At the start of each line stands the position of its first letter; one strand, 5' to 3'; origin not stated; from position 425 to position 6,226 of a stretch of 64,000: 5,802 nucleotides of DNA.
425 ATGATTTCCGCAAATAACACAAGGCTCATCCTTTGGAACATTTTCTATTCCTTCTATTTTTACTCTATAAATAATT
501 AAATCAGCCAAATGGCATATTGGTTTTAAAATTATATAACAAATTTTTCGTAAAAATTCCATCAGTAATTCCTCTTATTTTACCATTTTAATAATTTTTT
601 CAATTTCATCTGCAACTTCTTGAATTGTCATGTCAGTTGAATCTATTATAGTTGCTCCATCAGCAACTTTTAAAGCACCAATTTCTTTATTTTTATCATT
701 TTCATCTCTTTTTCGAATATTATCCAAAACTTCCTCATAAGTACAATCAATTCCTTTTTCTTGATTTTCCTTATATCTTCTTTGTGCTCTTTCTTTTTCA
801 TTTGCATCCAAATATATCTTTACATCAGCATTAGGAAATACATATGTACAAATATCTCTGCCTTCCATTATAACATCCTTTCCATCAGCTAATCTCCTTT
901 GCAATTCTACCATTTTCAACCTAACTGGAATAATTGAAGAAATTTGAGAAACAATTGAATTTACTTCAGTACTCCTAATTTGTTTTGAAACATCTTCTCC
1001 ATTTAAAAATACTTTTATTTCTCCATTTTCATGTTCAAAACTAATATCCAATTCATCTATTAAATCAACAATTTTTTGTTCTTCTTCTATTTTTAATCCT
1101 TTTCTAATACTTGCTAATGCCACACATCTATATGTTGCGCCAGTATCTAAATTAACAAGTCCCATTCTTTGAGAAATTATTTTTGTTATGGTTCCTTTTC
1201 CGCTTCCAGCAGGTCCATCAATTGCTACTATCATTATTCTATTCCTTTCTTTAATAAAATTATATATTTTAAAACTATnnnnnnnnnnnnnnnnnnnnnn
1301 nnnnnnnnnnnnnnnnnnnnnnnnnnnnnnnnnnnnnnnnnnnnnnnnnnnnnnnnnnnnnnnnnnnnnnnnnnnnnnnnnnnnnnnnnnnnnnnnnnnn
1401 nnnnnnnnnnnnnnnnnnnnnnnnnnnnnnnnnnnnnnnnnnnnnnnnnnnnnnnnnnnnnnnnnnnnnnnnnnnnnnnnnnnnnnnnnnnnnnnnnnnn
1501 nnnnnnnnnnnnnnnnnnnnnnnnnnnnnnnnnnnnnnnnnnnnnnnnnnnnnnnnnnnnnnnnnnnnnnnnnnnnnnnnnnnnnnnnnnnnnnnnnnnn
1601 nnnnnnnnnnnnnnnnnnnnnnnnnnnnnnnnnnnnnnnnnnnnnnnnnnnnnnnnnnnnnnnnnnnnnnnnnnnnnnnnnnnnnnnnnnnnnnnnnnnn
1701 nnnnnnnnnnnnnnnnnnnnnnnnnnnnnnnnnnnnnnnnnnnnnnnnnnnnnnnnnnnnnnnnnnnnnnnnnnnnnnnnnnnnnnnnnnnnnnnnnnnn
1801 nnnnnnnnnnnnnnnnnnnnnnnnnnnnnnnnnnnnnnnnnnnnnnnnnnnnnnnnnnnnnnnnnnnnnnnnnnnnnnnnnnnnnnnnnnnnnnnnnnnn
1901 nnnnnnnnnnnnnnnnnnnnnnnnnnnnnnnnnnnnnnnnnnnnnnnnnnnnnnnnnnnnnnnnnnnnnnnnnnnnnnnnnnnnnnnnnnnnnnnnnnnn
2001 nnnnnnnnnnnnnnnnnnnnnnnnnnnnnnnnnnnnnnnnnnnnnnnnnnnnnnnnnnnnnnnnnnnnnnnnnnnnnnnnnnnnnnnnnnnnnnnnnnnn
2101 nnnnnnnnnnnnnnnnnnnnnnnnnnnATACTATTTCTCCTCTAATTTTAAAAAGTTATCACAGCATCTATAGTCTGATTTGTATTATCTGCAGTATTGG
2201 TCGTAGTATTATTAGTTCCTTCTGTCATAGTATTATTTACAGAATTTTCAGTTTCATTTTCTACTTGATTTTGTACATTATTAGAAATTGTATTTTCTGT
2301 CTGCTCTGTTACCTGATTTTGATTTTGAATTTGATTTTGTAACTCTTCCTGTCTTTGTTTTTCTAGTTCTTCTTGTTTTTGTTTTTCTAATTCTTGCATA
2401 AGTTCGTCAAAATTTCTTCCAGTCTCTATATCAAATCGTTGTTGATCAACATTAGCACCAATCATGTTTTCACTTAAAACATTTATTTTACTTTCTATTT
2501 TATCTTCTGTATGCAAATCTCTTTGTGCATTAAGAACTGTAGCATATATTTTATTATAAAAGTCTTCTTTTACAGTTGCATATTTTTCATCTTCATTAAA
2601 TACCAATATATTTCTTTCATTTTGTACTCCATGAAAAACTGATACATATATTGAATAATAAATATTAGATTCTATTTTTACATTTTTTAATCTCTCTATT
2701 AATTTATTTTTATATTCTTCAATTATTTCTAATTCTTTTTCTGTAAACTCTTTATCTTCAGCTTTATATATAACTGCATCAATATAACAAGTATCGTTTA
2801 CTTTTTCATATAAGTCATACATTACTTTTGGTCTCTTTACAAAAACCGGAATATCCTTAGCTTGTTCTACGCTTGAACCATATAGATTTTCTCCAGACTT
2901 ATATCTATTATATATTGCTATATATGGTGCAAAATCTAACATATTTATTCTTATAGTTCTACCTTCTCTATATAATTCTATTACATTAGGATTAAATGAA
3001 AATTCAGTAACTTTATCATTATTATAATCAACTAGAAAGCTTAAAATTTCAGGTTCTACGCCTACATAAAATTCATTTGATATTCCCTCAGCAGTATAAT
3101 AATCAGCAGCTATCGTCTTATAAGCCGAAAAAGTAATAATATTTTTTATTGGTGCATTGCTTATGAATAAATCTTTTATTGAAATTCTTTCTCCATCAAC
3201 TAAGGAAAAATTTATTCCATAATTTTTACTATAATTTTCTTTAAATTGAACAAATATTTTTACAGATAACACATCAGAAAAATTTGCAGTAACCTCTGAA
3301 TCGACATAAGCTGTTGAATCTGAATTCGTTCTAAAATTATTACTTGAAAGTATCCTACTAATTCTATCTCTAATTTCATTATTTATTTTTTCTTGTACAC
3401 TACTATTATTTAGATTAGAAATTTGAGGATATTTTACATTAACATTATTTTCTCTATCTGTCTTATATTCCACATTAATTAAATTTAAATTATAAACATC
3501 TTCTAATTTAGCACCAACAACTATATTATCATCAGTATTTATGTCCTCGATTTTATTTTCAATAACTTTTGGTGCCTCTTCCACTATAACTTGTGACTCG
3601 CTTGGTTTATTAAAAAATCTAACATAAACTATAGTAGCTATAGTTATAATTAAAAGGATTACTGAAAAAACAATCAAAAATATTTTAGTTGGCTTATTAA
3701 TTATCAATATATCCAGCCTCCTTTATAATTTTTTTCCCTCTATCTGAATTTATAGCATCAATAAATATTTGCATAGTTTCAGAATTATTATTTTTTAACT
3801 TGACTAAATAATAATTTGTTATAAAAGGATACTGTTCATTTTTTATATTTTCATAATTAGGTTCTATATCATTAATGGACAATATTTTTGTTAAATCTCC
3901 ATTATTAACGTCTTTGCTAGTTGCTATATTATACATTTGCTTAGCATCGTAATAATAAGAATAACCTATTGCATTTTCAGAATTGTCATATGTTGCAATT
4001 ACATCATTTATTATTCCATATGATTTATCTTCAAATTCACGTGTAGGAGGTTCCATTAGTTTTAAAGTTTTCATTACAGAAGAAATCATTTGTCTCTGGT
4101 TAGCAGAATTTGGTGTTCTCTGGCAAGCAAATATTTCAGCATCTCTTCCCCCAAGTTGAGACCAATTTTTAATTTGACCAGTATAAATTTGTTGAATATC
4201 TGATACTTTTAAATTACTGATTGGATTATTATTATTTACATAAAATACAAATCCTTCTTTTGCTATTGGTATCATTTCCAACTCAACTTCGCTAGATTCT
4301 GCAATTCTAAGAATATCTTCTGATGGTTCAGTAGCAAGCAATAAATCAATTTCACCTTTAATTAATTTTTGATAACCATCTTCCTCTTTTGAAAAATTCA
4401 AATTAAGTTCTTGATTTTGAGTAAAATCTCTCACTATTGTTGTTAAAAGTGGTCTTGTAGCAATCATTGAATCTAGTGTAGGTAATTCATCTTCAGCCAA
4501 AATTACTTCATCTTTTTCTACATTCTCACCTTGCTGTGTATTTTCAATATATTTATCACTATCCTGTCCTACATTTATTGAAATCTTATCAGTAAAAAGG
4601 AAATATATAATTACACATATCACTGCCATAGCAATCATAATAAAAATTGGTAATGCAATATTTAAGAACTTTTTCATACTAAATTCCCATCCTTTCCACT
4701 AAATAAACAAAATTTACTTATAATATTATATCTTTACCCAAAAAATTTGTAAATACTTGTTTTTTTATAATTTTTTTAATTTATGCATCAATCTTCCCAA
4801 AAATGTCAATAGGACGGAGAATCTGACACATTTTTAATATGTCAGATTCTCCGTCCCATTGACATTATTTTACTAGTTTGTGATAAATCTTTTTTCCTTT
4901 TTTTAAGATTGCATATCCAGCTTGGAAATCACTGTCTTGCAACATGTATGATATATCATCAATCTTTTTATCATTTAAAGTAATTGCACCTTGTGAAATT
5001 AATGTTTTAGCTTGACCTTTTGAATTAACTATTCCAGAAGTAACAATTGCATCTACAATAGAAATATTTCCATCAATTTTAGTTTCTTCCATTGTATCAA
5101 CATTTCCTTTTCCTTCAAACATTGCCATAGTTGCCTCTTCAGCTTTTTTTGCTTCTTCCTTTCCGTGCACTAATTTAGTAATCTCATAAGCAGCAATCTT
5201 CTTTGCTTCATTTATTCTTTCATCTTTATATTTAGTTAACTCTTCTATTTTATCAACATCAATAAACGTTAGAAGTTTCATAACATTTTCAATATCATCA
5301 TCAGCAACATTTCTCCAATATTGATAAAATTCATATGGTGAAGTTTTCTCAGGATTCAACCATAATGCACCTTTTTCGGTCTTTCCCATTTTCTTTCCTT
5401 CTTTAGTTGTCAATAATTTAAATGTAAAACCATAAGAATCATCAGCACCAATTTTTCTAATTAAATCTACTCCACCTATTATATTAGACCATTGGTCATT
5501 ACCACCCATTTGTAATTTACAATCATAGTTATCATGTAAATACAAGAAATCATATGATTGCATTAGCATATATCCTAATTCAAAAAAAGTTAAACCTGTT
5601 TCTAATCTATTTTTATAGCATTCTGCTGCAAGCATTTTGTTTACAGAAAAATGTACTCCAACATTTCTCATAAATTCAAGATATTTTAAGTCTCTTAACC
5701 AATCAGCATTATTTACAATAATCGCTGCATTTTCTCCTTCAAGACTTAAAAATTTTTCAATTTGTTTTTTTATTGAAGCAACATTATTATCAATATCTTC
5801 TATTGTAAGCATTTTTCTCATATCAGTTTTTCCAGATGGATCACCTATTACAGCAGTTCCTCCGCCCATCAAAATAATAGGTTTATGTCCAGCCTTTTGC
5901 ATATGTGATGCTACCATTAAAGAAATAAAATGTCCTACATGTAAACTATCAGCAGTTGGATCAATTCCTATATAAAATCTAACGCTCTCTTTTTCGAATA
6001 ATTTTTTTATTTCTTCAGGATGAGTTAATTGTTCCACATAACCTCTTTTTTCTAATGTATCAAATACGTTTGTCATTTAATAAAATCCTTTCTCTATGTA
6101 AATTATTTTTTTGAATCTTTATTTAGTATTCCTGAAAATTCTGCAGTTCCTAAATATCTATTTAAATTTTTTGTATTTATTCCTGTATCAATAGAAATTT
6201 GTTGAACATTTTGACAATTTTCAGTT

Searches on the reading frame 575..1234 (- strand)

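Call 74: search_protein_families(library=pfam, proteins=[window:575-1234:-], max_evalue=0.00001)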
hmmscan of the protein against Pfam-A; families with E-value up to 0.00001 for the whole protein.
window:575-1234:- (219 aa): 4 families
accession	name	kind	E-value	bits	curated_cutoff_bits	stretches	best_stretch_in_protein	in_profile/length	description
PF02224.24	Cytidylate_kin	-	9.2e-75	251.4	26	1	3-216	1-210/211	Cytidylate kinase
PF13238.12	AAA_18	-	2.6e-07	31.6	29.4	0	3-162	1-117/128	AAA domain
PF13189.12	Cytidylate_kin2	-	1.4e-06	29.1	28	1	2-180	1-150/176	Cytidylate kinase-like family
PF13207.12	AAA_17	-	3.5e-06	27.8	27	0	7-81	2-80/136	AAA domain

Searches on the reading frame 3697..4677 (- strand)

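Call 74: search_protein_families(library=pfam, proteins=[window:3697-4677:-], max_evalue=0.00001)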
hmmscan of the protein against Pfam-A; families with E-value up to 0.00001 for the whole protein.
window:3697-4677:- (326 aa): 1 family
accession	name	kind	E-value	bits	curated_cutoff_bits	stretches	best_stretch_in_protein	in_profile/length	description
PF12849.12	PBP_like_2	-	6.6e-22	79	27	1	88-307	37-261/267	PBP superfamily domain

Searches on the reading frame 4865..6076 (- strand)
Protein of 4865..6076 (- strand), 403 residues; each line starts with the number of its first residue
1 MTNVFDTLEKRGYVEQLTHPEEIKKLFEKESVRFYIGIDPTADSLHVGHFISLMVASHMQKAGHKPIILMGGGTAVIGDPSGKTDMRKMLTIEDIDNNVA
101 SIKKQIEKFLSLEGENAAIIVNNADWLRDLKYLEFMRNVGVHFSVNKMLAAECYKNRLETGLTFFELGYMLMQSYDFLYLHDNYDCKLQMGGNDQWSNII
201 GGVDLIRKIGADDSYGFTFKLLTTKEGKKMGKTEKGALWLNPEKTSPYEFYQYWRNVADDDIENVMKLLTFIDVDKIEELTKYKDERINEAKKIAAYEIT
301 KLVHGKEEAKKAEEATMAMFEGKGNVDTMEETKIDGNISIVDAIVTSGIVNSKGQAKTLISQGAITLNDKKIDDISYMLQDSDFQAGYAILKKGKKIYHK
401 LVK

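Call 74: search_protein_families(library=pfam, proteins=[window:4865-6076:-], max_evalue=0.00001)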
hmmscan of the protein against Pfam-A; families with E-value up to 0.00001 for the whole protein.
window:4865-6076:- (403 aa): 3 families
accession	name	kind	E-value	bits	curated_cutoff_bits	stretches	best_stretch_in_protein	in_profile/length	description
PF00579.31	tRNA-synt_1b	-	7e-82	275.5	21.1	1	29-321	3-292/292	tRNA synthetases class I (W and Y)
PF22421.1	SYY_C-terminal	-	2.7e-16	59.6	27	1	327-399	7-81/83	Tyrosine--tRNA ligase SYY-like C-terminal domain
PF01479.30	S4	-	1e-07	32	22.8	1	343-383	6-46/48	S4 domain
